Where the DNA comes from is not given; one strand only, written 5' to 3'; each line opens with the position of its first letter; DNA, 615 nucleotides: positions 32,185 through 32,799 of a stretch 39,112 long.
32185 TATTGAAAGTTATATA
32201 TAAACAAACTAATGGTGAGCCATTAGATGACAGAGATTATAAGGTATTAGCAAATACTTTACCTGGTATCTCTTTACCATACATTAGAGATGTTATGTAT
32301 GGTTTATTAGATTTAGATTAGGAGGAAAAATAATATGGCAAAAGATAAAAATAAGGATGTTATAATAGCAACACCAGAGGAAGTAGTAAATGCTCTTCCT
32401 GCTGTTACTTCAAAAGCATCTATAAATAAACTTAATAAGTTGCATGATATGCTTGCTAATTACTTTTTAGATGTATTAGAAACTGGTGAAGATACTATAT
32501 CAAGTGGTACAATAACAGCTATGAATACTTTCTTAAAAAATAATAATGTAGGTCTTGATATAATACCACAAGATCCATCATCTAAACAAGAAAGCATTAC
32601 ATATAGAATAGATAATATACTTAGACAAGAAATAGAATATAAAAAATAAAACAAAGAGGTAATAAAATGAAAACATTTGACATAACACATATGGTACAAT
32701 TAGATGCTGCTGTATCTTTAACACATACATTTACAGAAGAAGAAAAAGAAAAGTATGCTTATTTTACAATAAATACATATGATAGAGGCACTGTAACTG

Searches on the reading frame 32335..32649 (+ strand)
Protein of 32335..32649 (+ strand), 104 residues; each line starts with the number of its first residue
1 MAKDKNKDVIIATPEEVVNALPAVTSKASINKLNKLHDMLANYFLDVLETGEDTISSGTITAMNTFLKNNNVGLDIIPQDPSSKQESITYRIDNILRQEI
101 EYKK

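Call 8: search_protein_families(library=phrogs, proteins=[window:32335-32649:+])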
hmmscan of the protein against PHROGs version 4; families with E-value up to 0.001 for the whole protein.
window:32335-32649:+ (104 aa): 1 family
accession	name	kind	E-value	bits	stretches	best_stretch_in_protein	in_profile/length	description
phrog_891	-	head and packaging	2.7e-09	38.3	1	26-81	7-66/106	terminase small subunit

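Call 70: search_protein_families(library=pfam, max_evalue=0.01, proteins=[window:32335-32649:+])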
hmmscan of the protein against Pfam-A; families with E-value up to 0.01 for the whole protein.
window:32335-32649:+ (104 aa): 1 family
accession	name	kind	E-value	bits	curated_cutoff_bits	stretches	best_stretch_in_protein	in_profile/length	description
PF11123.14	DNA_Packaging_2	-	3.6e-08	33.8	27.5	1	28-82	1-54/79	DNA packaging protein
